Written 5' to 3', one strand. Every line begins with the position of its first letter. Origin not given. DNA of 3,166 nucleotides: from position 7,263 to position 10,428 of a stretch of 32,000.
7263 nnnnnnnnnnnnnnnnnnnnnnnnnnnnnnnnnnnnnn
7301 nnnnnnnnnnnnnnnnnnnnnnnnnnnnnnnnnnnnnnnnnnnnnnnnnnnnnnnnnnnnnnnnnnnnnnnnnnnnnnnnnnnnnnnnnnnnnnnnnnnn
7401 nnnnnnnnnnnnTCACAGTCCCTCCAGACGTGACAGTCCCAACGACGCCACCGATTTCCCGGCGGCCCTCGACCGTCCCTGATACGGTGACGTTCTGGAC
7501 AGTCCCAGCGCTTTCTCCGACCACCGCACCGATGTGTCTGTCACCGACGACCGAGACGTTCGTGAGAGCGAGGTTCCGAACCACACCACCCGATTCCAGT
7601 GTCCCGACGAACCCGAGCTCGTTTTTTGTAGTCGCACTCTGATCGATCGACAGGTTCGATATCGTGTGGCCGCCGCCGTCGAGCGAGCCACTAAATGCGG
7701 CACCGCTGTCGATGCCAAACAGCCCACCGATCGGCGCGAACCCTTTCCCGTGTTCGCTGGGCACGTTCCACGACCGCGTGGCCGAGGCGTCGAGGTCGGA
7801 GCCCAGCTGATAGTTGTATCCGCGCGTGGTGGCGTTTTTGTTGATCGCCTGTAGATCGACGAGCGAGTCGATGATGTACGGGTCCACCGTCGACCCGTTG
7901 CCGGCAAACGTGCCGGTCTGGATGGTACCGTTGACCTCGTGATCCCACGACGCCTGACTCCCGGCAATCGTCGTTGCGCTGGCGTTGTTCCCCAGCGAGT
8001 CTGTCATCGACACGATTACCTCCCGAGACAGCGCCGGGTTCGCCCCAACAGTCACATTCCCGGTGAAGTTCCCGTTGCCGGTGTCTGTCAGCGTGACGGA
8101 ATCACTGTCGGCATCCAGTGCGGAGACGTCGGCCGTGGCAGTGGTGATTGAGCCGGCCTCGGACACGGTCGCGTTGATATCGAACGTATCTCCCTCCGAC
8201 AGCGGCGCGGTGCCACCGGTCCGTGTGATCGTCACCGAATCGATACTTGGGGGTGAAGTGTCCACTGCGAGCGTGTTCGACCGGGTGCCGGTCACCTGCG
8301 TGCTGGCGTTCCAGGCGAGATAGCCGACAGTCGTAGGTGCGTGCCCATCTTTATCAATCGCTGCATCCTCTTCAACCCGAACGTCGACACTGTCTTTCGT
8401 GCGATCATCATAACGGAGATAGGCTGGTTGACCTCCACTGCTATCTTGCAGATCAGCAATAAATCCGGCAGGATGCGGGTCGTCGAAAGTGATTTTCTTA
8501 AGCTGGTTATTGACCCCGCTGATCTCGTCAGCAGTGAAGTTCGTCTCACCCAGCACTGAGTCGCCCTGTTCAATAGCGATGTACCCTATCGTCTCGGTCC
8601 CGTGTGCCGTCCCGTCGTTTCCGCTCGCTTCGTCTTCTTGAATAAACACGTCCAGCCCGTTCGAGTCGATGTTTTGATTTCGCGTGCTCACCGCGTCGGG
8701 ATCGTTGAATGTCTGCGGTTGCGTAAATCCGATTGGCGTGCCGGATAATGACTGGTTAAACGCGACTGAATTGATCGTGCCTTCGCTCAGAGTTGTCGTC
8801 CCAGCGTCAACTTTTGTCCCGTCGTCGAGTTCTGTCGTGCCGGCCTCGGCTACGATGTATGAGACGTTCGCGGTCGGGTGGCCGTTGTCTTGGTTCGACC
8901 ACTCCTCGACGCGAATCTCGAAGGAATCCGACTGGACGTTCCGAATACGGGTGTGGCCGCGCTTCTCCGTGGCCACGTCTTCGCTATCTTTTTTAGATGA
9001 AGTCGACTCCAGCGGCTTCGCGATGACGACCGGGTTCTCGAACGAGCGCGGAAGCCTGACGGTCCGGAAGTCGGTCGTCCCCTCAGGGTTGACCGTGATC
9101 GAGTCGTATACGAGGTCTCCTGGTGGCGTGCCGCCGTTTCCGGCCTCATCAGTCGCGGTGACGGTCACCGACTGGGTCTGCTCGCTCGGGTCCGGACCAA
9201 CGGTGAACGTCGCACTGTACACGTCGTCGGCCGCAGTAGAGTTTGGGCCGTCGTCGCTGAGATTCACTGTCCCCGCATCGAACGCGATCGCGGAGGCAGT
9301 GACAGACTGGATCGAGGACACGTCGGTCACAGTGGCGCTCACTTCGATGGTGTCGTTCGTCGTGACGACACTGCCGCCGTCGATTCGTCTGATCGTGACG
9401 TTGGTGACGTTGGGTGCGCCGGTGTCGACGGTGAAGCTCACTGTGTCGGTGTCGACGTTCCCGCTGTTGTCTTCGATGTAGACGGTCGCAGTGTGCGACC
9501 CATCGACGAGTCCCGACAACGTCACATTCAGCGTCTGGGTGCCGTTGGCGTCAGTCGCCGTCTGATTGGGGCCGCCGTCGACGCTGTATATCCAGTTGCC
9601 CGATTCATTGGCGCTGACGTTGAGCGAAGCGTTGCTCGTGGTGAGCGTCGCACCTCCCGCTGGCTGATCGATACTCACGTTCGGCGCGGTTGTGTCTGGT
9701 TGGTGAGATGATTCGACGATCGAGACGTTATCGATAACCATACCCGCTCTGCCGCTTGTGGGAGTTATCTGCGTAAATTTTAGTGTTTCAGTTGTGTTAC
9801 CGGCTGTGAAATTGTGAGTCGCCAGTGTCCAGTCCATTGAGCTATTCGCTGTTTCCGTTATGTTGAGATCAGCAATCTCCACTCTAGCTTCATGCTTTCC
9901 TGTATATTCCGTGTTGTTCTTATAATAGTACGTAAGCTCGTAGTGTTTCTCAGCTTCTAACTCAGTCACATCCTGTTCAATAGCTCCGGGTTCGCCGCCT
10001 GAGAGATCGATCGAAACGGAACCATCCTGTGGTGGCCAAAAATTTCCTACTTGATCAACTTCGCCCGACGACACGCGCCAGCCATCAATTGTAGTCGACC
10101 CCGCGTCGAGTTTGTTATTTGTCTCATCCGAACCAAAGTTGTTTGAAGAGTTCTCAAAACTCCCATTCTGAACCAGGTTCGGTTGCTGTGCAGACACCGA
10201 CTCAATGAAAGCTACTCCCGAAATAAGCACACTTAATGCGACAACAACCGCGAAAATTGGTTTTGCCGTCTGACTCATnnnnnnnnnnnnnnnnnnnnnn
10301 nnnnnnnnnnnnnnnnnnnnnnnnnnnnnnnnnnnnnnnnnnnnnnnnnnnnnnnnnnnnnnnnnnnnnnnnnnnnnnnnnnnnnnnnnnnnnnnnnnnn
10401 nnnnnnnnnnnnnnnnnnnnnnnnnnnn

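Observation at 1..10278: The largest gene in the window is missing from the ORF track: a >10.2-kb minus-strand ORF for a secreted GLUG-repeat giant protein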

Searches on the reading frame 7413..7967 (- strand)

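Call 20: search_protein_families(library=pfam, max_evalue=1, proteins=[window:7429-7926:-])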
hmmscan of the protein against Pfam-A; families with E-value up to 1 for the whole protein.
seq(166 aa): 2 families
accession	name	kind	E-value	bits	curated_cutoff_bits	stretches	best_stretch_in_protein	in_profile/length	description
PF05342.19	Peptidase_M26_N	-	0.0032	17.2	27.7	1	106-150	205-250/250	M26 IgA1-specific Metallo-endopeptidase N-terminal region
PF07581.17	Glug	-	0.0062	17.3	20.5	1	130-152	3-27/28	The GLUG motif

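Call 49: search_protein_families(library=pfam, proteins=[window:7413-7967:-], max_evalue=0.01)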
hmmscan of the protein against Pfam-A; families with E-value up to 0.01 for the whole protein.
window:7413-7967:- (184 aa): 0 families

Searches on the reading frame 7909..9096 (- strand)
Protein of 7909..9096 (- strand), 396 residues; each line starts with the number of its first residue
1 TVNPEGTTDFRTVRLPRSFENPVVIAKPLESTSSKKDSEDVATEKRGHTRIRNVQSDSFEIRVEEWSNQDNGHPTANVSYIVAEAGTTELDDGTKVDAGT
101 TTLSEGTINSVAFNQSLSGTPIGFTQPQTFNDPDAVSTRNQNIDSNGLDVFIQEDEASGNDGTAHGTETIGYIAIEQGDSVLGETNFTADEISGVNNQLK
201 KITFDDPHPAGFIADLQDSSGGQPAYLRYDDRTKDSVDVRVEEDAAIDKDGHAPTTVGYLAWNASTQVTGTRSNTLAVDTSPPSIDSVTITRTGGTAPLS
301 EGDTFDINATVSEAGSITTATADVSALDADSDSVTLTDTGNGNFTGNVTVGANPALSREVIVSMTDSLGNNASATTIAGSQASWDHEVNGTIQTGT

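Call 52: predict_structure(protein=window:7909-9096:-)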
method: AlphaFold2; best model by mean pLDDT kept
length: 396 residues; sequences in the alignment: 1
mean_pLDDT: 37.1   pTM: 0.24
mean pLDDT of the five models: 37.1, 35.0, 34.0, 32.5, 28.2
residues with pLDDT >= 90: 0; 70-90: 0; 50-70: 7; < 50: 389
segments of 3 or more residues with pLDDT < 50: 1-58, 63-177, 179-183, 187-362, 364-396
pLDDT, mean of each block of 10 residues (from residue 1): 39 46 44 38 40 46 43 42 38 31 25 24 23 28 33 37 38 45 48 38 40 33 33 38 35 29 27 32 37 35 39 39 42 45 46 41 47 37 30 31
secondary structure, 60 per line:
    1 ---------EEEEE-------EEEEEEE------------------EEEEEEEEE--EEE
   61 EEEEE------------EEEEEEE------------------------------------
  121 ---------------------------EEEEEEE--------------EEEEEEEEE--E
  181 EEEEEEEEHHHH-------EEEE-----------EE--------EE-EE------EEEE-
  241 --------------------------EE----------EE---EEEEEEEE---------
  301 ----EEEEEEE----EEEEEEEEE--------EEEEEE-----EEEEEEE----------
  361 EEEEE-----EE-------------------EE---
elements in order: E10-14 E22-28 E47-55 E58-65 E78-84 E148-154 E169-177 E180-188 H189-192 E200-203 E236-239 E284-291 E305-311 E316-324 E333-338 E344-350 E361-365
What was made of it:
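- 8284..9081 (-): Module of about 265 residues made of three H-type-lectin-like units (residues 400-665). A single-sequence AlphaFold run failed, pLDDT 37 (call 52).
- Tried and rejected: Single-sequence AlphaFold of residues 395-790: pLDDT 37, unusable (call 52).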

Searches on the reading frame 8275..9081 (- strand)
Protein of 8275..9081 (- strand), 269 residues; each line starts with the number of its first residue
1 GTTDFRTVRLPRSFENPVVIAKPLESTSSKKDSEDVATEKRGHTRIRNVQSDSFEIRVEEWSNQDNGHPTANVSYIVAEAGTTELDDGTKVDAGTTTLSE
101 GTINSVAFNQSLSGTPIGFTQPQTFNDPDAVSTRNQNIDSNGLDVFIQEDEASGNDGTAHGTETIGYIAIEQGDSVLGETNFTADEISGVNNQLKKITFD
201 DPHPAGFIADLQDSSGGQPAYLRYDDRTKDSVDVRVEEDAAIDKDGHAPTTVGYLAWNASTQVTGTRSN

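Call 79: search_solved_structures(query=A2, max_evalue=1, show_alignments=1)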
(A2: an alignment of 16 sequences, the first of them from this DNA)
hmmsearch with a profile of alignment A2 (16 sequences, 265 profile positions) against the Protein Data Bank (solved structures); distinct sequences matched with E-value up to 1: 9.
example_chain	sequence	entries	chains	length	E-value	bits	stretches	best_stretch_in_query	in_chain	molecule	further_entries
7udj_H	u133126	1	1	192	0.14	14.4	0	147-184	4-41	De novo designed helical repeat protein RPB_PEW3_R4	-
6i2r_A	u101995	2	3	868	0.3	13.3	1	19-76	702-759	Multifunctional 2-oxoglutarate metabolism enzyme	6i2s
2xta_A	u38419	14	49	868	0.3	13.3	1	19-76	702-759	2-OXOGLUTARATE DECARBOXYLASE | MULTIFUNCTIONAL 2-OXOGLUTARATE METABOLISM ENZYME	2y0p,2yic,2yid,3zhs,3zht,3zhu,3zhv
3zhq_A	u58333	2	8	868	0.3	13.3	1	19-76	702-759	MULTIFUNCTIONAL 2-OXOGLUTARATE METABOLISM ENZYME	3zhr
2xt6_A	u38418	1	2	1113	0.42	12.9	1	20-76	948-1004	2-OXOGLUTARATE DECARBOXYLASE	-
8p5r_A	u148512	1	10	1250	0.49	12.6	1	20-76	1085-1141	Multifunctional 2-oxoglutarate metabolism enzyme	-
8is0_A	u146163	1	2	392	0.72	12.1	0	165-219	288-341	Probable hercynylcysteine sulfoxide lyase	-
8iry_A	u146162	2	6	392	0.73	12.1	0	165-219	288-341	Probable hercynylcysteine sulfoxide lyase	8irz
8irk_A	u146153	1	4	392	0.75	12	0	165-219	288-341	Probable hercynylcysteine sulfoxide lyase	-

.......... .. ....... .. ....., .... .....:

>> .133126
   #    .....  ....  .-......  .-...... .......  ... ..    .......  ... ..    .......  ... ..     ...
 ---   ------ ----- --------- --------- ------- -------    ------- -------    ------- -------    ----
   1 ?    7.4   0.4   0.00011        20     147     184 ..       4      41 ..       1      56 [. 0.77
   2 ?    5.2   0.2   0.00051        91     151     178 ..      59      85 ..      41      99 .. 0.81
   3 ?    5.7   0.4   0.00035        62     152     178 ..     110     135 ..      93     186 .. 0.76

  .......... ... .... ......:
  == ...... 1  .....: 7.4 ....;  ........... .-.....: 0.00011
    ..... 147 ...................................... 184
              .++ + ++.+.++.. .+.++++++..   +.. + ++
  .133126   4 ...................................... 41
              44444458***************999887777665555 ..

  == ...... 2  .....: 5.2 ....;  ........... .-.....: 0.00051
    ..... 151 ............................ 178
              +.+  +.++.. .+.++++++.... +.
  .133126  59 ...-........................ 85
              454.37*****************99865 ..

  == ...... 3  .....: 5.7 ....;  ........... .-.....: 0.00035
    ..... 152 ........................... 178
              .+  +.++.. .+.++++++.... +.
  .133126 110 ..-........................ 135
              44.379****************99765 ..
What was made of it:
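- On H-type lectin (PF09458): A profile search against PDB found nothing (call 79), and the structure prediction failed (call 52).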

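Call 80: search_protein_families(library=pfam, alignment_id=A2, max_evalue=0.01)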
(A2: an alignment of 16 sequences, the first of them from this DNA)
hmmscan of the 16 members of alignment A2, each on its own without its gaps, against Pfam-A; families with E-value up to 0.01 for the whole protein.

A. member 1, seq(269 aa): 0 families

B. families by the number of members that match (of 16 scanned): 1 family
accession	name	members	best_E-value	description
PF09458.16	H_lectin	14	3.3e-11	H-type lectin domain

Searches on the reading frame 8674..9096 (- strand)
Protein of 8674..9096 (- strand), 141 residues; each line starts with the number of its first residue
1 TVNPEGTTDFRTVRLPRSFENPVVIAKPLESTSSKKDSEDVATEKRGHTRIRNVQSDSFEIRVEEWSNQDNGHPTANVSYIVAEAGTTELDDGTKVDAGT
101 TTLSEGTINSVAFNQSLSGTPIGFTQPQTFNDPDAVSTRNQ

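Call 20: search_protein_families(library=pfam, max_evalue=1, proteins=[window:8674-9096:-])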
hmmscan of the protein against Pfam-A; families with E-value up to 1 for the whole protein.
seq(141 aa): 1 family
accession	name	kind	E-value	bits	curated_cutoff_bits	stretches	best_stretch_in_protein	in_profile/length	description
PF09458.16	H_lectin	-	0.056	14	24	1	46-81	32-65/67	H-type lectin domain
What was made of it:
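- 8284..9081 (-): Its own H_lectin hit is only E 0.056 (call 20).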

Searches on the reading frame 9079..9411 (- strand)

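Call 20: search_protein_families(library=pfam, max_evalue=1, proteins=[window:9079-9411:-])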
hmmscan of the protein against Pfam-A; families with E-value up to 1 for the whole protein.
seq(111 aa): 3 families
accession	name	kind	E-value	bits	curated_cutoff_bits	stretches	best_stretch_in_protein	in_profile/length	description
PF19813.4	DUF6296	-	0.073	13.5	27.2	1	63-96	5-38/78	Family of unknown function (DUF6296)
PF20777.4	KH_SLS1_2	-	0.18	12.6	27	0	2-27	25-48/63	SLS1 protein second KH domain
PF17957.7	Big_7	-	0.27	12.3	24.1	0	12-84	10-70/70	Bacterial Ig domain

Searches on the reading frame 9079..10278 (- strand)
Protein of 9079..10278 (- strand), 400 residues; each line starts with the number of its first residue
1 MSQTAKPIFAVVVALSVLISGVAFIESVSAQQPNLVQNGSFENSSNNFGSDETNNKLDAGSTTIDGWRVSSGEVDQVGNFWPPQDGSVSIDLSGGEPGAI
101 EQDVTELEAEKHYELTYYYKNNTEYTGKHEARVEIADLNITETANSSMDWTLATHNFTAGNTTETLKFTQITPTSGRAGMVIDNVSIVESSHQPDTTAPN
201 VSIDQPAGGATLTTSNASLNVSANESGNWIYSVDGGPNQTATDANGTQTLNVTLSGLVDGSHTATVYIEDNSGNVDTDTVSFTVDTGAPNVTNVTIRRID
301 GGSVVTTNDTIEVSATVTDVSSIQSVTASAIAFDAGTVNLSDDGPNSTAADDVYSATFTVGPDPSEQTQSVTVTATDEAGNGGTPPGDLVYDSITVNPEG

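Call 9: find_homologous_proteins(query=window:9079-10278:-)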
Query window:9079-10278:- (400 aa): 8 proteins with E <= 0.001 among 8000 candidates.
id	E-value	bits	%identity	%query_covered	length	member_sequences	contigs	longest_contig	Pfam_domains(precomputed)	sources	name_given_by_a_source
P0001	1.7e-224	763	83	59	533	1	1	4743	PF04862.19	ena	-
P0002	8.6e-158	543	76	73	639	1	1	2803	PF21868.4,PF17957.8,PF17996.8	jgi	-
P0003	3.1e-147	509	74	73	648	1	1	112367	PF21868.4,PF17957.8,PF17996.8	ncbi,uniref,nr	ncbi:DUF642 domain-containing protein [Haloquadratum walsbyi]|uniref:DUF642 domain-containing protei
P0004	9.7e-131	454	78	73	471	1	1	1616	PF02018.24,PF04862.19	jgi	jgi:choice-of-anchor C domain-containing protein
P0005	5.2e-119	416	100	48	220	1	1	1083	PF02018.24,PF04862.19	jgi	jgi:choice-of-anchor C domain-containing protein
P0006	3.9e-61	225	84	26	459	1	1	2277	-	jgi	-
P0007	8.1e-5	40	35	41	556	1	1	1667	PF27332.1,PF00801.27,PF02494.23,PF18200.7,PF13750.13,PF17936.8,PF22352.3,PF22820.3,PF24421.2,PF16370.12,PF09136.17,PF19077.7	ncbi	ncbi:Ig-like domain-containing protein, partial [Acinetobacter pittii]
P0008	5.9e-4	37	35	25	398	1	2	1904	PF13229.13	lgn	-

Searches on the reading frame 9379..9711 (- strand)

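Call 20: search_protein_families(library=pfam, max_evalue=1, proteins=[window:9379-9711:-])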
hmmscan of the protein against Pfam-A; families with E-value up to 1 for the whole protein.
seq(111 aa): 6 families
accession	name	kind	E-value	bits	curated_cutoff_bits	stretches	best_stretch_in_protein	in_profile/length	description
PF19077.6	Big_13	-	1.7e-07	32.1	27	1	43-97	46-102/102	Bacterial Ig-like domain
PF17957.7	Big_7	-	9.5e-05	23.4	24.1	1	10-77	1-70/70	Bacterial Ig domain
PF22352.2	K319L-like_PKD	-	0.00028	21.3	27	1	10-95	3-84/84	K319L-like, PKD domain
PF17996.7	CE2_N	-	0.0081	16.7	27.9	1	15-99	16-102/108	Carbohydrate esterase 2 N-terminal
PF17963.7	Big_9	-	0.04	15.2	23.6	1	21-94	9-89/89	Bacterial Ig domain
PF13205.12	Big_5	-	0.57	11.4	23.6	0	6-94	1-104/105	Bacterial Ig-like domain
